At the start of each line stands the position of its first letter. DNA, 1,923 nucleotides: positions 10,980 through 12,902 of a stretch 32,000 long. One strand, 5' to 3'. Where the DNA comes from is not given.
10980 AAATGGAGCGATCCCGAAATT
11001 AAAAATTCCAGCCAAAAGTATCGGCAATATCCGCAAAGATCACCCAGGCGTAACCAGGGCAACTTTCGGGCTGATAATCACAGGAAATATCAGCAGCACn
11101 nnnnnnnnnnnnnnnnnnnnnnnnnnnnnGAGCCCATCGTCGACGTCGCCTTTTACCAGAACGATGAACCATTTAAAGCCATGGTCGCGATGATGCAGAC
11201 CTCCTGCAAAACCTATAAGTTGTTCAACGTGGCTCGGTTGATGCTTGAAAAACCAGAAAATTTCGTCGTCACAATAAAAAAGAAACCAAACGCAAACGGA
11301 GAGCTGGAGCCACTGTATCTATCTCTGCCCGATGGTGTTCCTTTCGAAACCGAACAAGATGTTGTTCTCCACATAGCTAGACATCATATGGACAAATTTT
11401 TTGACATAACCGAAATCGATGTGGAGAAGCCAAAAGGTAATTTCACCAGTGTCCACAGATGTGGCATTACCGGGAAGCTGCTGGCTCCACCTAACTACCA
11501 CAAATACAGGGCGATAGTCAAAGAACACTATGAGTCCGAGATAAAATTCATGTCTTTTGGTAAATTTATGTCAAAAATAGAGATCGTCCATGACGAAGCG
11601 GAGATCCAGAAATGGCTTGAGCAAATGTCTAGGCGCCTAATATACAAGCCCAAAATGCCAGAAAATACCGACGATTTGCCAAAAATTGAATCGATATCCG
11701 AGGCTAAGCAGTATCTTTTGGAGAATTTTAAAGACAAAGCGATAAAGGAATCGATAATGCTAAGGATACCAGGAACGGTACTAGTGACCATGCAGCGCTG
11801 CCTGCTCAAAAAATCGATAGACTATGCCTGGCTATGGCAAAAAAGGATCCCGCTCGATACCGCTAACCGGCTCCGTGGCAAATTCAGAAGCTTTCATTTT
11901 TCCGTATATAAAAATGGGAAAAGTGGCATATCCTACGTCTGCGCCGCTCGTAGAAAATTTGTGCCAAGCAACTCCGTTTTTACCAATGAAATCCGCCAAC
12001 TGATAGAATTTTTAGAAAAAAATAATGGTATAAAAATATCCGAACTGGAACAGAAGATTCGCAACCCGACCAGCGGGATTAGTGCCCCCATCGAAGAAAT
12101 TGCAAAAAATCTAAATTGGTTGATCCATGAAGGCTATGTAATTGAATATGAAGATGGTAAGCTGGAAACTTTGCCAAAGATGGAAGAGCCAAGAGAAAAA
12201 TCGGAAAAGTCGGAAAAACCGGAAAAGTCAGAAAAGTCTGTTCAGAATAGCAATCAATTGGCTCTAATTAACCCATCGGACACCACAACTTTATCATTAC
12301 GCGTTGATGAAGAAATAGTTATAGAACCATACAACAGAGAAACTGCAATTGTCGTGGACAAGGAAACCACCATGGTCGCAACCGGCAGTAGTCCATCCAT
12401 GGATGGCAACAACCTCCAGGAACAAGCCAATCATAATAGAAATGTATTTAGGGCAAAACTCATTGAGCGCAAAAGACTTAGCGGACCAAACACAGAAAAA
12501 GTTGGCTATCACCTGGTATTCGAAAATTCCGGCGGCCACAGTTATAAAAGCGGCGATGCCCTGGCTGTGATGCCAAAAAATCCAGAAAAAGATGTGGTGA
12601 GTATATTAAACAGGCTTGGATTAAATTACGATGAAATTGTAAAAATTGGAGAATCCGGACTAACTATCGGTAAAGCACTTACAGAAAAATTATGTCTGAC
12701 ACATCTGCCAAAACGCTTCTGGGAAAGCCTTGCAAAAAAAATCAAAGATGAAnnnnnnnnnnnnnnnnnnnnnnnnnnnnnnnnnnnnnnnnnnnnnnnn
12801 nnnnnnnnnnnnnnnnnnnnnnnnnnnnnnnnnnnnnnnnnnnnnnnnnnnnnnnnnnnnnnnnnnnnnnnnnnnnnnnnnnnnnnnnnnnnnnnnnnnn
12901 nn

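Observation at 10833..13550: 905-aa fusion of an unrecognised N-terminal region to a CysJ-type FAD/NADPH module lacking the FMN domain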

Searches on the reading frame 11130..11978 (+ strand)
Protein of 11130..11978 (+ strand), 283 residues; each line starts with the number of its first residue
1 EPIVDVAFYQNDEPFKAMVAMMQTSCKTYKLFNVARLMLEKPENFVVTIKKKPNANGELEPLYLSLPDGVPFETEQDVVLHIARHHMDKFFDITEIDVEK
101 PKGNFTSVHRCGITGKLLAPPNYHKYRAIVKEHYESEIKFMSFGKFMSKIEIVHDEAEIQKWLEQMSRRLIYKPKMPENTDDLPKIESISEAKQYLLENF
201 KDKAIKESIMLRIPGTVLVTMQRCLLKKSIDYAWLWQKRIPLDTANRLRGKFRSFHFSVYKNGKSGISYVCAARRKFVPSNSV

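Call 36: predict_structure(alignment_id=A3)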
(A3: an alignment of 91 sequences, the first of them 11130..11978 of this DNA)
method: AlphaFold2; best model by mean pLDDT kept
length: 283 residues; sequences in the alignment: 91
mean_pLDDT: 91.3   pTM: 0.79
mean pLDDT of the five models: 91.3, 90.6, 90.6, 90.5, 87.9
residues with pLDDT >= 90: 230; 70-90: 40; 50-70: 12; < 50: 1
segments of 3 or more residues with pLDDT < 50: none
pLDDT, mean of each block of 10 residues (from residue 1): 94 95 92 96 97 92 97 94 94 93 94 94 93 88 94 95 92 79 84 93 96 96 94 96 95 92 80 71 56
secondary structure, 60 per line:
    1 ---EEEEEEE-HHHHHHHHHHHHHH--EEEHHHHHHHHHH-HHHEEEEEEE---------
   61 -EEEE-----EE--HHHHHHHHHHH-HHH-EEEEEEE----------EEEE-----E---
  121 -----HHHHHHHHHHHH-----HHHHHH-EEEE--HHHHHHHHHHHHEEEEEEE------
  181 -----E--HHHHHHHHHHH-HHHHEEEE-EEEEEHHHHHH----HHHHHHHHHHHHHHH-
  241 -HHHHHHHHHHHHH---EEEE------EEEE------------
elements in order: E4-10 H12-25 E28-30 H31-40 E45-51 E62-65 H75-85 E91-97 E108-111 H126-137 H143-148 E150-153 H156-167 E168-174 H189-199 H201-204 E205-208 E210-214 H215-220 H225-239 H242-254 E258-261 E268-271

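Call 38: fold_search(model_id=the predicted structure, library=pdb)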
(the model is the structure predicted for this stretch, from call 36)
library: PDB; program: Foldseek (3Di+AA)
matches with E <= 10: 135; with E <= 0.001: 0
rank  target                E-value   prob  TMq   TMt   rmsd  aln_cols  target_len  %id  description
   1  8ffz_A                1.4e+00  0.01  0.08  0.07  28.0       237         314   10  TFIIIA-TFIIIC-Brf1-TBP complex bound to 5S rRNA gene (released 2023-06-21)
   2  4pbc_A                1.8e+00  0.02  0.13  0.13  21.4       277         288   14  X-ray crystal structure of a putative D-amino acid aminotransferase from Burkholderia cenocepacia (released 2014-07-02)
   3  9emp                  1.8e+00  0.02  0.08  0.07  20.3       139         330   13  Crystal structure of Histidine acetyltransferase with N-myristoyl histidine and coenzyme A (released 2025-03-19)
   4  6sgb_F1               1.8e+00  0.01  0.08  0.04  28.5       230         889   11  mt-SSU assemblosome of Trypanosoma brucei (released 2019-09-25)
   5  9emd                  1.9e+00  0.02  0.08  0.07  20.5       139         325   12  Crystal structure of Histidine acetyltransferase with L-histidine and coenzyme A disulfide (released 2025-03-19)
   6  9en3                  2.0e+00  0.02  0.08  0.07  20.4       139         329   12  Crystal structure of Histidine acetyltransferase with L-histidine and S-ethyl-coenzyme A (released 2025-03-26)
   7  8qym_L                2.1e+00  0.03  0.11  0.16  18.5       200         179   10  Human 20S proteasome assembly intermediate structure 3 (released 2024-02-21)
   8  4pbc_B                2.4e+00  0.02  0.13  0.13  21.4       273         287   15  X-ray crystal structure of a putative D-amino acid aminotransferase from Burkholderia cenocepacia (released 2014-07-02)
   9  6zqb_DI               2.5e+00  0.02  0.08  0.12  17.7       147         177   14  Cryo-EM structure of the 90S pre-ribosome from Saccharomyces cerevisiae, state B2 (released 2020-09-23)
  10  1dcs                  2.7e+00  0.01  0.07  0.07  19.4       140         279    8  DEACETOXYCEPHALOSPORIN C SYNTHASE FROM S. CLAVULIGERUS (released 1999-06-08)
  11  1j0j_A                3.0e+00  0.03  0.05  0.03  18.3        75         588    9  Crystal structure of neopullulanase E357Q complex with maltotetraose (released 2003-01-28)
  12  7v3u_D                3.0e+00  0.03  0.09  0.04  11.9       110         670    8  Cryo-EM structure of MCM double hexamer with structured Mcm4-NSD (released 2022-04-13)
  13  4kzx_I                3.0e+00  0.01  0.10  0.12  17.2       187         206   12  Rabbit 40S ribosomal subunit in complex with eIF1. (released 2013-07-24)
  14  1qlb_A                3.0e+00  0.01  0.07  0.04  20.0       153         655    6  respiratory complex II-like fumarate reductase from Wolinella succinogenes (released 1999-11-29)
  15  3o00_A                3.2e+00  0.01  0.10  0.10  24.7       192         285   11  Crystal Structure of the Salmonella Type III Secretion System Tip Protein SipD-C244S (released 2010-11-17)
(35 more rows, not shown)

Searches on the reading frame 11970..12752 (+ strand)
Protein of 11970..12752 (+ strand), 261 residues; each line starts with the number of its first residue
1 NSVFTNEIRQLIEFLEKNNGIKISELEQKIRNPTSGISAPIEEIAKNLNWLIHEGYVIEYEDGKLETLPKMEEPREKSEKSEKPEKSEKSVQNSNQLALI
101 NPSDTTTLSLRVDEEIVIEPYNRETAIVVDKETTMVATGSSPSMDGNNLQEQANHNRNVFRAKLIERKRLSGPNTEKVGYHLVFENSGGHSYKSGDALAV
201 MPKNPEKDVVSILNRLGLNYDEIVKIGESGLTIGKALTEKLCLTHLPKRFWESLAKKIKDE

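Call 72: find_related_loci(query=window:11970-12752:+, collection=metagenome_contigs, flank=3000)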
Query window:11970-12752:+ (261 aa) in metagenome_contigs; peptide patterns used: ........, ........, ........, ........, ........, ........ (x = any residue, [..] = any of these).
600 stretches matched a pattern, but none encodes a relative of the query by tblastn (E <= 1e-3).
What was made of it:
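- Tried and rejected: It found none (call 72).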
